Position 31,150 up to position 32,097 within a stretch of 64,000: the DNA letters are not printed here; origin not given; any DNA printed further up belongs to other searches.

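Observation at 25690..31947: Dpp/Nik-like ABC operon with unusual gene order, fused ATPases and a terminal FmdE-like zinc-ribbon protein; structured low-GC leader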

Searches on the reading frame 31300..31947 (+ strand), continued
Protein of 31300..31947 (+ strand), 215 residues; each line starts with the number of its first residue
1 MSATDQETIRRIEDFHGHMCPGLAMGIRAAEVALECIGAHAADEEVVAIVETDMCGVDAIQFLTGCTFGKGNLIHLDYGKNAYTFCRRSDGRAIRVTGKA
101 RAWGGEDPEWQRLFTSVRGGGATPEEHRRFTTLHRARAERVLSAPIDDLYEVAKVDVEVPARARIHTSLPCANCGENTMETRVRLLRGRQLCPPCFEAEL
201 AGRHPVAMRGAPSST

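Call 20: find_encoding_contigs(protein=P0013, flank=10000, max_places=4)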
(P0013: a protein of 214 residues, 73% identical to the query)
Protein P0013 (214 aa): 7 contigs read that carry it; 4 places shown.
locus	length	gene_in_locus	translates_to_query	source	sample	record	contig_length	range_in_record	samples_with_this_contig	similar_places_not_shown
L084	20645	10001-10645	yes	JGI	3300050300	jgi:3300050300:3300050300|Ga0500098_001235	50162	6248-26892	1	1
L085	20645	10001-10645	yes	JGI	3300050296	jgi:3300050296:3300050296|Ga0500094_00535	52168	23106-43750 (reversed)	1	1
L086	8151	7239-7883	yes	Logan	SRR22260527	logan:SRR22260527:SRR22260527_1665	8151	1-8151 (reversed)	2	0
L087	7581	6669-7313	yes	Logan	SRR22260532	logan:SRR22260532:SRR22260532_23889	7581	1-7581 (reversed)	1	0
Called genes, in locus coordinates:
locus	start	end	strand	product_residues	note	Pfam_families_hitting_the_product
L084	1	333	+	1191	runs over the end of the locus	PF02811:PHP, PF07733:DNA_pol3_alpha, PF17657:DNA_pol3_finger, PF14579:HHH_6, PF01336:tRNA_anti-codon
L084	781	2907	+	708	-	PF02897:Peptidase_S9_N, PF00326:Peptidase_S9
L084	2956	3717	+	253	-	PF03649:UPF0014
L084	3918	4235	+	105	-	PF00142:Fer4_NifH (weak), PF01656:CbiA, PF02374:ArsA_ATPase (weak), PF13614:AAA_31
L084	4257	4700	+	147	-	-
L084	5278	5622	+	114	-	PF00528:BPD_transp_1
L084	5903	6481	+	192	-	PF00528:BPD_transp_1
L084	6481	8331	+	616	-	PF00005:ABC_tran, PF02463:SMC_N (faint), PF13191:AAA_16 (faint), PF13555:AAA_29 (faint), PF13401:AAA_22 (faint), PF13304:AAA_21, PF08352:oligo_HPY, PF00005:ABC_tran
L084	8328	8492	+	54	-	-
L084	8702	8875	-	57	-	-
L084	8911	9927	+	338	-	PF00496:SBP_bac_5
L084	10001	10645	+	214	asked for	PF02663:FmdE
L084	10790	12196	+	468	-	PF00815:Histidinol_dh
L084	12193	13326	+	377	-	PF00155:Aminotran_1_2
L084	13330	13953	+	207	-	PF00475:IGPD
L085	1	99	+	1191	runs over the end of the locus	PF02811:PHP, PF07733:DNA_pol3_alpha, PF17657:DNA_pol3_finger, PF14579:HHH_6, PF01336:tRNA_anti-codon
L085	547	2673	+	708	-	PF02897:Peptidase_S9_N, PF00326:Peptidase_S9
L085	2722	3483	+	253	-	PF03649:UPF0014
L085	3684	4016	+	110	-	PF00142:Fer4_NifH (weak), PF01656:CbiA, PF02374:ArsA_ATPase (weak), PF13614:AAA_31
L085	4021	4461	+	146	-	-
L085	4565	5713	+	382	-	PF00528:BPD_transp_1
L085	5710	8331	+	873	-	PF00528:BPD_transp_1, PF00005:ABC_tran, PF02463:SMC_N (faint), PF13191:AAA_16 (faint), PF13401:AAA_22 (faint), PF13304:AAA_21, PF08352:oligo_HPY, PF00005:ABC_tran, +1 more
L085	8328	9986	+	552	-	PF00496:SBP_bac_5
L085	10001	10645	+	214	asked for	PF02663:FmdE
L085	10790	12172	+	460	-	PF00815:Histidinol_dh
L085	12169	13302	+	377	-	PF00155:Aminotran_1_2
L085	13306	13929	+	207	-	PF00475:IGPD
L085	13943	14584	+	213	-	-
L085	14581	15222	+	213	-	PF00117:GATase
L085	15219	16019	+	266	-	PF00977:His_biosynth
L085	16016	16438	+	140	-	PF01042:Ribonuc_L-PSP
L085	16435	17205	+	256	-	PF07179:SseB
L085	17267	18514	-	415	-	PF07394:DUF1501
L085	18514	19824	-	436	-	PF08811:DUF1800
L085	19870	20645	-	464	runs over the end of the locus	PF00672:HAMP, PF00512:HisKA, PF02518:HATPase_c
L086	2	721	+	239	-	?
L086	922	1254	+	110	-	PF00142:Fer4_NifH (weak), PF01656:CbiA, PF02374:ArsA_ATPase (weak), PF13614:AAA_31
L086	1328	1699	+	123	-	-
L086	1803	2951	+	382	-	PF00528:BPD_transp_1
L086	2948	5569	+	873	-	PF00528:BPD_transp_1, PF00005:ABC_tran, PF02463:SMC_N (faint), PF13191:AAA_16 (faint), PF13401:AAA_22 (faint), PF13304:AAA_21, PF08352:oligo_HPY, PF00005:ABC_tran, +1 more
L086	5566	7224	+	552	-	PF00496:SBP_bac_5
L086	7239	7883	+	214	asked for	PF02663:FmdE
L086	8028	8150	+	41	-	?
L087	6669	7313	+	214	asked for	PF02663:FmdE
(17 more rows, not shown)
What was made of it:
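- They follow a CooC-like gene and precede the his operon in L085/L086 (call 20).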

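Call 21: find_encoding_contigs(protein=P0002, flank=10000, max_places=3)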
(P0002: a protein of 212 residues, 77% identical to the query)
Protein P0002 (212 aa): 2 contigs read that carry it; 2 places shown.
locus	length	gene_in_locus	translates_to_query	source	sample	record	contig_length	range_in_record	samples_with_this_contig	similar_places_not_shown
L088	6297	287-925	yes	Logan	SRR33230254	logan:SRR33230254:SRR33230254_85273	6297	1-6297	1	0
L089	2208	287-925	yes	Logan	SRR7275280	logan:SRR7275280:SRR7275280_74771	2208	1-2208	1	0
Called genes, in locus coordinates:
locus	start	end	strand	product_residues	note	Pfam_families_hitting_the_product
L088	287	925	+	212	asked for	PF02663:FmdE, PF01258:zf-dskA_traR (weak)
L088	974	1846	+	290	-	PF00561:Abhydrolase_1, PF12146:Hydrolase_4, PF12697:Abhydrolase_6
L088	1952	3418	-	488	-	-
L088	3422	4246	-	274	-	PF16976:RcpC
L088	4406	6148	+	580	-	PF00069:Pkinase, PF07714:PK_Tyr_Ser-Thr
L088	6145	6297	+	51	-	?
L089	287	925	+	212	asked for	PF02663:FmdE, PF01258:zf-dskA_traR (weak)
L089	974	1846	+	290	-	PF00561:Abhydrolase_1, PF12146:Hydrolase_4, PF12697:Abhydrolase_6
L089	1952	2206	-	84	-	?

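Call 22: find_encoding_contigs(protein=P0008, flank=10000, max_places=3)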
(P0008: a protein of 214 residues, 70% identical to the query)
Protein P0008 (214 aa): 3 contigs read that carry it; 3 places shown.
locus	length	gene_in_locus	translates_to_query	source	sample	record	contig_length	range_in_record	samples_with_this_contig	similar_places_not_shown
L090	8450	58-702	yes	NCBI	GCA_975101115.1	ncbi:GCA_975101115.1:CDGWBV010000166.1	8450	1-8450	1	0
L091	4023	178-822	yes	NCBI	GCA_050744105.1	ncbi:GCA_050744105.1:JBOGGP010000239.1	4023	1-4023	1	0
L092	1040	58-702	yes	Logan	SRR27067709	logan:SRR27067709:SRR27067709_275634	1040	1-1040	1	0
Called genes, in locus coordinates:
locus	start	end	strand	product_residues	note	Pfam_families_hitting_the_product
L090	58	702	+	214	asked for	PF02663:FmdE, PF01258:zf-dskA_traR (weak)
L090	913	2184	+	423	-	PF00579:tRNA-synt_1b, PF22421:SYY_C-terminal, PF01479:S4 (weak)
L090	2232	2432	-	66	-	-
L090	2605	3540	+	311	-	-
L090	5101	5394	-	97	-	PF01230:HIT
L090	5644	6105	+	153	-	PF11349:DUF3151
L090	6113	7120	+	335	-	PF05076:SUFU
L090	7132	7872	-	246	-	PF00106:adh_short, PF13561:adh_short_C2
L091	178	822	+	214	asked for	PF02663:FmdE, PF01258:zf-dskA_traR (weak)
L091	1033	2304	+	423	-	PF00579:tRNA-synt_1b, PF22421:SYY_C-terminal, PF01479:S4 (weak)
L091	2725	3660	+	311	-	-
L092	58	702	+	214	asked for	PF02663:FmdE, PF01258:zf-dskA_traR (weak)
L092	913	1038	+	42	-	?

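Call 32: search_protein_families(library=pfam, proteins=[L058:54-1196:+, L047:11031-12206:+, L076:11884-12312:+, L028:1777-2580:+, L047:10633-11082:+, L008:3990-4931:+, L050:6170-6829:+, L010:8042-9796:-, L064:10639-11724:+, L065:4216-6204:+], max_evalue=0.0001)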
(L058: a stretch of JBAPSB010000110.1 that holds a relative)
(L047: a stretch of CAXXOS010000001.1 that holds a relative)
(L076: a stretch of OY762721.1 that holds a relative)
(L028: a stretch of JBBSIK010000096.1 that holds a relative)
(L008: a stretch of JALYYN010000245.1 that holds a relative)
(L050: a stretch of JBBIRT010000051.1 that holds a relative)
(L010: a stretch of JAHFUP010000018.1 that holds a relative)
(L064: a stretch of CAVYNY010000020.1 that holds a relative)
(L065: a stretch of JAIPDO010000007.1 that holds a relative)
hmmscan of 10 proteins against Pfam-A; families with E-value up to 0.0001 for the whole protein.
L058:54-1196:+ (380 aa): 1 family
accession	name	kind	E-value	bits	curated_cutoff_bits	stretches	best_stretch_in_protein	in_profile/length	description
PF01497.23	Peripla_BP_2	-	2.2e-11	44.1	27.5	1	130-304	69-231/235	Periplasmic binding protein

L047:11031-12206:+ (391 aa): 2 families
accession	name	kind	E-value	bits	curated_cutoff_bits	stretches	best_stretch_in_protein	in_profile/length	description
PF01032.23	FecCD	-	2.1e-91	306.7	26.5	1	64-386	2-311/311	FecCD transport family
PF00950.22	ABC-3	-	7.3e-05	22.8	20.1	1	176-350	52-225/258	ABC 3 transport family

L076:11884-12312:+ (142 aa): 1 family
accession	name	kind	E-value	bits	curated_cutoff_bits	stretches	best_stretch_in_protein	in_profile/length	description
PF12953.12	DUF3842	-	5.6e-52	176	28.5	1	3-129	1-127/130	Domain of unknown function (DUF3842)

L028:1777-2580:+ (267 aa): 6 families
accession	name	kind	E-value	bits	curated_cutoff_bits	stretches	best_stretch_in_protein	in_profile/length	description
PF01656.29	CbiA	-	7.3e-17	61.9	25.4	1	8-239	3-122/125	CobQ/CobB/MinD/ParA nucleotide binding domain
PF13614.12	AAA_31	-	4.8e-10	40.1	27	1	11-58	9-56/177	AAA domain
PF10609.15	ParA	-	9.5e-09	35.5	27.1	1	9-55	9-56/246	NUBPL iron-transfer P-loop NTPase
PF02374.21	ArsA_ATPase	-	1.5e-07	31.4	24.3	1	8-69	5-64/305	Anion-transporting ATPase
PF00142.24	Fer4_NifH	-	1.4e-06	28.4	25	0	6-42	2-38/271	4Fe-4S iron sulfur cluster binding proteins, NifH/frxC family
PF13191.12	AAA_16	-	2.7e-05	25.2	32.6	0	8-79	28-103/167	AAA ATPase domain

L047:10633-11082:+ (149 aa): 1 family
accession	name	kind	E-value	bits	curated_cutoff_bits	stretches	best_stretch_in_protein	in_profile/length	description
PF01980.22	TrmO_N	-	2e-29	102.6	26.8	1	23-133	2-116/116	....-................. O N-terminal domain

L008:3990-4931:+ (313 aa): 5 families
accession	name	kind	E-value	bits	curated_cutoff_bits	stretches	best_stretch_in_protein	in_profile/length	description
PF00891.24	Methyltransf_2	-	2.4e-15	56.9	22.3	1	149-294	60-210/210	O-methyltransferase domain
PF13489.12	Methyltransf_23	-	1e-10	42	27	1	145-295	16-161/164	Methyltransferase domain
PF13649.12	Methyltransf_25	-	6.7e-10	40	27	1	155-247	1-97/97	Methyltransferase domain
PF08241.18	Methyltransf_11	-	9.5e-08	33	21.2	1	157-249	2-93/95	Methyltransferase domain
PF08242.18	Methyltransf_12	-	2.9e-05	25.1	30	1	156-247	1-96/98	Methyltransferase domain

L050:6170-6829:+ (219 aa): 8 families
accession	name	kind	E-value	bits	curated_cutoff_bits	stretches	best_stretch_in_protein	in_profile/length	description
PF08241.18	Methyltransf_11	-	8.4e-20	71.7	21.2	1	65-160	1-95/95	Methyltransferase domain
PF13649.12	Methyltransf_25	-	1.7e-17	64.3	27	1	64-156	1-97/97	Methyltransferase domain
PF13847.12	Methyltransf_31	-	2.9e-15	56.6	27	1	59-168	2-117/145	Methyltransferase domain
PF01209.24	Ubie_methyltran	-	2.1e-14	53.9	20.1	1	51-163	38-154/233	ubiE/COQ5 methyltransferase family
PF08242.18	Methyltransf_12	-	1.4e-12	48.7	30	1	65-158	1-98/98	Methyltransferase domain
PF13489.12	Methyltransf_23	-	9.4e-10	38.9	27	1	56-200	18-159/164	Methyltransferase domain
PF01135.25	PCMT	-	1.6e-06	28.5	20.3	1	46-110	59-123/210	Protein-L-isoaspartate(D-aspartate) O-methyltransferase (PCMT)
PF02353.26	CMAS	-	1.5e-05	24.9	27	1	51-175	53-179/273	Mycolic acid cyclopropane synthetase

L010:8042-9796:- (584 aa): 5 families
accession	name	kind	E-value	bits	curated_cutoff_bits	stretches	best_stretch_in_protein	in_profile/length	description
PF13088.12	BNR_2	-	6.1e-11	42.6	31.4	1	150-404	26-258/277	BNR repeat-like domain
PF02012.26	BNR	-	1.2e-08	34.1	27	0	446-456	2-12/12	BNR/Asp-box repeat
PF15892.11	BNR_4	-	4.2e-07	30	27.3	0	410-458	149-197/272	BNR repeat-containing family member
PF24316.1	Tli3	-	5.5e-07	30.4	27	0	438-461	80-103/129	T6SS Tli3 immunity protein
PF21471.3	Reelin_subrepeat-B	-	8.4e-05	22.8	27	0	435-463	53-81/127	Reelin subrepeat B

L064:10639-11724:+ (361 aa): 1 family
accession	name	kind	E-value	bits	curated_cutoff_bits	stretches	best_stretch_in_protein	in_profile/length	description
PF02663.19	FmdE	-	2.4e-14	54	22.9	1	185-241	1-58/133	FmdE, Molybdenum formylmethanofuran dehydrogenase operon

L065:4216-6204:+ (662 aa): 1 family
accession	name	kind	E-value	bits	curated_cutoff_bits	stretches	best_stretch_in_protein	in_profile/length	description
PF07715.20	Plug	-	1.2e-20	74.4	23.9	1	80-192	4-106/107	TonB-dependent Receptor Plug Domain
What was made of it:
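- The FecCD-type partners are typical chelate importers (call 32).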

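Call 36: search_protein_families(library=pfam, proteins=[L028:91-456:+, L028:471-1037:+, L028:1052-1387:+, L028:1390-1698:+, L028:2818-3480:+, L021:5958-6890:+, L021:9221-9973:+, L021:4684-5370:+, L021:5370-5828:+, L085:3684-4016:+], max_evalue=0.001)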
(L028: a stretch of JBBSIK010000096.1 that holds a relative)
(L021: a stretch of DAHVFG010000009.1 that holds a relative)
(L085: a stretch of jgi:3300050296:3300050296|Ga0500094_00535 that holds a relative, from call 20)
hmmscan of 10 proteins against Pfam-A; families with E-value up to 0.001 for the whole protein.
L028:91-456:+ (121 aa): 2 families
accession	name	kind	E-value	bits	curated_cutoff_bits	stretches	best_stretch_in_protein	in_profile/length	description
PF00355.32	Rieske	-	8e-14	51.8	20.3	1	18-90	4-76/88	Rieske [2Fe-2S] domain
PF13806.12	Rieske_2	-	8.3e-09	35.8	27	1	16-111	2-103/104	Rieske-like [2Fe-2S] domain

L028:471-1037:+ (188 aa): 1 family
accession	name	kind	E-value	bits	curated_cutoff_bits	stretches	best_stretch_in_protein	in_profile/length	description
PF01750.23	HycI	-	5.1e-22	78.5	23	1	34-169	1-129/130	Hydrogenase maturation protease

L028:1052-1387:+ (111 aa): 0 families

L028:1390-1698:+ (102 aa): 9 families
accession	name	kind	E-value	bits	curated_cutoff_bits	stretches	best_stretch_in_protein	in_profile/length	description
PF01381.28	HTH_3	-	7.7e-14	51.9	23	1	12-57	1-46/55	Helix-turn-helix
PF13560.12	HTH_31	-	5.6e-10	39.8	27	1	12-52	6-47/64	Helix-turn-helix domain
PF12844.13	HTH_19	-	2.1e-09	37.6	30.2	1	10-58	2-50/64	Helix-turn-helix domain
PF04545.22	Sigma70_r4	-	3e-05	23.9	24.1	1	10-38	11-38/50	Sigma-70, region 4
PF07022.19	Phage_CI_repr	-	8.7e-05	23.2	22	1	23-59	15-50/65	Bacteriophage CI repressor helix-turn-helix domain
PF13384.12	HTH_23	-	0.00033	20.8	24.6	1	10-45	9-47/50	Homeodomain-like domain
PF22495.2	HTH_92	-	0.00038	20.1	27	1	15-54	3-43/45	RsaL-like HTH domain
PF12802.13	MarR_2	-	0.00041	20.9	27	1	14-38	14-38/61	MarR family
PF13518.12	HTH_28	-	0.00068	20.1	25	0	10-42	4-34/52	Helix-turn-helix domain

L028:2818-3480:+ (220 aa): 2 families
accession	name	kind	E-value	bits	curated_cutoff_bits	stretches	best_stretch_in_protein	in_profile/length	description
PF09819.14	ABC_cobalt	-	4.6e-17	62.7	25.2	1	17-128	2-118/121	ABC-type cobalt transport system, permease component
PF09605.15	Trep_Strep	-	5.7e-05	23.6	28.7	1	17-192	3-179/185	Hypothetical bacterial integral membrane protein (Trep_Strep)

L021:5958-6890:+ (310 aa): 3 families
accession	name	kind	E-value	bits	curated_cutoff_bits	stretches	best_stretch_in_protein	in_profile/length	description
PF01106.22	NifU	-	1.3e-21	76.9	27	1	109-170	4-66/67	NifU-like domain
PF00355.32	Rieske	-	5e-13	49.2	20.3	1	207-279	4-76/88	Rieske [2Fe-2S] domain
PF13806.12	Rieske_2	-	4.9e-11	42.9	27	1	205-300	2-103/104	Rieske-like [2Fe-2S] domain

L021:9221-9973:+ (250 aa): 1 family
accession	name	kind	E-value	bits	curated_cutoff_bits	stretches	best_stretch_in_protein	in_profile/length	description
PF09819.14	ABC_cobalt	-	1.2e-16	61.4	25.2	1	36-145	4-118/121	ABC-type cobalt transport system, permease component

L021:4684-5370:+ (228 aa): 1 family
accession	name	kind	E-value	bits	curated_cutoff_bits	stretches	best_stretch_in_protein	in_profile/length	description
PF01750.23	HycI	-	6.4e-05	23.3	23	1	44-175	3-127/130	Hydrogenase maturation protease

L021:5370-5828:+ (152 aa): 0 families

L085:3684-4016:+ (110 aa): 7 families
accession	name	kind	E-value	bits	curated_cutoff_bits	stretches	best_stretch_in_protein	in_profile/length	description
PF01656.29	CbiA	-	4.9e-10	39.9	25.4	1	4-43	3-42/125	CobQ/CobB/MinD/ParA nucleotide binding domain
PF13614.12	AAA_31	-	8.4e-09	36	27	1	7-56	9-58/177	AAA domain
PF00142.24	Fer4_NifH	-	7.9e-07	29.2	25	1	1-102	1-94/271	4Fe-4S iron sulfur cluster binding proteins, NifH/frxC family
PF02374.21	ArsA_ATPase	-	1.1e-05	25.2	24.3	1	3-55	4-56/305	Anion-transporting ATPase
PF10609.15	ParA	-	9.8e-05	22.3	27.1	1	4-38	7-42/246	NUBPL iron-transfer P-loop NTPase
PF00448.28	SRP54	-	0.00026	21.1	22.7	1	3-38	4-39/196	SRP54-type protein, GTPase domain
PF13191.12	AAA_16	-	0.00027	21.9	32.6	1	4-86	28-107/167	AAA ATPase domain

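Call 37: search_protein_families(library=ncbifam, proteins=[L028:1777-2580:+, L021:8198-9100:+, L028:2818-3480:+, L047:10633-11082:+, L076:11884-12312:+, L082:4214-4582:+, L082:10723-12120:+, L085:4021-4461:+, L008:3990-4931:+], max_evalue=0.001)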
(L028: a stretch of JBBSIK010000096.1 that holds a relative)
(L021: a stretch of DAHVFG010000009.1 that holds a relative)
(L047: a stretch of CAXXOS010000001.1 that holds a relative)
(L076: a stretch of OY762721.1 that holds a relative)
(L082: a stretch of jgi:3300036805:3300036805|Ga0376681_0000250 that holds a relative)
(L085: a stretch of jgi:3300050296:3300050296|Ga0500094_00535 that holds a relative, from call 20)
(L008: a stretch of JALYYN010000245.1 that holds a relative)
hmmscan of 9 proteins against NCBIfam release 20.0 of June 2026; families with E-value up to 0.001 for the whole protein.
L028:1777-2580:+ (267 aa): 20 families
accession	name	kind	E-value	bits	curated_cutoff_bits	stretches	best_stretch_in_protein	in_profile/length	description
TIGR01969.1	minD_arch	subfamily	7.4e-17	61.3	201.75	2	139-262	107-230/251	cell division ATPase MinD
TIGR03371.1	cellulose_yhjQ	equivalog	5.2e-13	49.1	157.85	1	12-260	10-239/246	cellulose biosynthesis protein BcsQ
NF041546.1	ParA_partition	equivalog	2.5e-12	46.8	180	1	10-42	6-38/203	ParA family partition ATPase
TIGR01968.1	minD_bact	equivalog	5.5e-12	45.6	212.9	2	10-55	8-54/261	septum site-determining protein MinD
NF033200.1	F430_CfbC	exception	3.2e-08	33.3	402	0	6-43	2-39/260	Ni-sirohydrochlorin a,c-diamide reductive cyclase ATP-dependent reductase subunit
NF041136.1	MrpORP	equivalog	3.7e-08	33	450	1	9-59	11-62/365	iron-sulfur cluster carrier protein MrpORP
TIGR01287.1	nifH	equivalog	3.3e-07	29.9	394.35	0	6-42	2-38/275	nitrogenase iron protein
TIGR01281.1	DPOR_bchL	equivalog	6e-07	29.1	345.15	1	6-257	2-234/268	ferredoxin:protochlorophyllide reductase (ATP-dependent) iron-sulfur ATP-binding protein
TIGR00345.1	GET3_arsA_TRC40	subfamily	2.6e-06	27.2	135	1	9-61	2-52/299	TRC40/GET3/ArsA family transport-energizing ATPase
NF050088.1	Get3_fold_NosAFP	equivalog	2.7e-05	23.3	325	1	7-56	5-54/364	Get3/ArsA fold putative tail anchor-mediating ATPase NosAFP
NF047398.1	AAA_KGGVGR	domain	3e-05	24.4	90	1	12-109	11-102/190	KGGVGR-motif variant AAA ATPase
NF009701.0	PRK13230.1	subfamily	3.5e-05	23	350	0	6-49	3-46/291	nitrogenase reductase-like protein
NF010443.0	PRK13869.1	subfamily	4.1e-05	22.5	446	1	6-60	123-178/405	plasmid-partitioning protein RepA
NF053622.1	ATPseBagAMYCTU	equivalog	0.00012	21.7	400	1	8-43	11-46/325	ATPase BagA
TIGR04291.1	arsen_driv_ArsA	equivalog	0.00013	20.8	650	1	9-47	8-46/565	arsenical pump-driving ATPase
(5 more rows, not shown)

L021:8198-9100:+ (300 aa): 25 families
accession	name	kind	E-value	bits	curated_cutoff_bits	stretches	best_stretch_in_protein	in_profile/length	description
TIGR01969.1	minD_arch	subfamily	1.1e-21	77.2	201.75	2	173-296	108-231/251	cell division ATPase MinD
TIGR03371.1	cellulose_yhjQ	equivalog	4.3e-14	52.6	157.85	1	41-296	3-242/246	cellulose biosynthesis protein BcsQ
NF041546.1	ParA_partition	equivalog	5.3e-14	52.2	180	2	45-77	6-38/203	ParA family partition ATPase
TIGR01968.1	minD_bact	equivalog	9.9e-13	48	212.9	1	44-87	7-51/261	septum site-determining protein MinD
NF033200.1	F430_CfbC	exception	1.9e-11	43.8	402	2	41-78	2-39/260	Ni-sirohydrochlorin a,c-diamide reductive cyclase ATP-dependent reductase subunit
NF041136.1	MrpORP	equivalog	2e-10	40.5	450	1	43-94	10-62/365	iron-sulfur cluster carrier protein MrpORP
TIGR01287.1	nifH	equivalog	1.3e-09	37.8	394.35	0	41-77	2-38/275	nitrogenase iron protein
TIGR01281.1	DPOR_bchL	equivalog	2.6e-08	33.6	345.15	1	40-78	1-39/268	ferredoxin:protochlorophyllide reductase (ATP-dependent) iron-sulfur ATP-binding protein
NF047398.1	AAA_KGGVGR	domain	1.8e-06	28.4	90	1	47-191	11-159/190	KGGVGR-motif variant AAA ATPase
NF009701.0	PRK13230.1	subfamily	1.9e-06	27.1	350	1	41-79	3-41/291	nitrogenase reductase-like protein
TIGR00345.1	GET3_arsA_TRC40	subfamily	5.7e-06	26.1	135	1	44-82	2-40/299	TRC40/GET3/ArsA family transport-energizing ATPase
NF053621.1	ATPseBagBMYCTU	equivalog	6.7e-06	25.4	521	1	42-89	15-62/371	ATPase BagB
NF050088.1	Get3_fold_NosAFP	equivalog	6.8e-06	25.3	325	1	43-92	6-55/364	Get3/ArsA fold putative tail anchor-mediating ATPase NosAFP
TIGR02016.1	BchX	equivalog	7e-06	25.5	331.2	1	42-78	3-39/296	chlorophyllide a reductase iron protein subunit X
TIGR03453.1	partition_RepA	equivalog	8.7e-06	24.8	348.45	1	36-87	101-153/387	plasmid partitioning protein RepA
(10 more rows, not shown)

L028:2818-3480:+ (220 aa): 0 families

L047:10633-11082:+ (149 aa): 1 family
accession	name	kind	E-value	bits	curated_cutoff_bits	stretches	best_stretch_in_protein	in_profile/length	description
TIGR00104.1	tRNA_TsaA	equivalog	1.1e-42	145.6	93.25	1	4-137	3-140/143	tRNA (N6-threonylcarbamoyladenosine(37)-N6)-methyltransferase TrmO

L076:11884-12312:+ (142 aa): 0 families

L082:4214-4582:+ (122 aa): 5 families
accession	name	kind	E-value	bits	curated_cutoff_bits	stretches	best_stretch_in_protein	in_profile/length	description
TIGR03211.1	catechol_2_3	equivalog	4.8e-08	32.6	320.2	1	2-119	9-118/303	catechol 2,3-dioxygenase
TIGR02295.1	HpaD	equivalog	7.4e-06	25.3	321.4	1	2-119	9-118/298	3,4-dihydroxyphenylacetate 2,3-dioxygenase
NF000125.1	498180014_fosA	hypoth_equivalog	1.8e-05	24.9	250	1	3-117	11-117/129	Fos family putative thiol transferase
NF003152.0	PRK04101.1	equivalog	0.00035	20.9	171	1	2-91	9-89/139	metallothiol transferase FosB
NF000493.1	Fos_BSH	exception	0.00067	20.1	240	1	2-111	8-110/137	FosB/FosD family fosfomycin resistance bacillithiol transferase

L082:10723-12120:+ (465 aa): 1 family
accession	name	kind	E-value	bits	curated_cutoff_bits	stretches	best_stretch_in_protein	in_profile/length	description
NF052453.1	MthilOxMtoX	equivalog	4.6e-24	84.6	650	1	37-412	38-363/408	methanethiol oxidase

L085:4021-4461:+ (146 aa): 0 families

L008:3990-4931:+ (313 aa): 1 family
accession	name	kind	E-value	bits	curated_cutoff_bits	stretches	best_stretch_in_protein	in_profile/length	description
NF043040.1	corrin_prot_MT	hypoth_equivalog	0.00042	19.8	180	1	148-256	37-152/216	corrinoid protein-associated methyltransferase CpaM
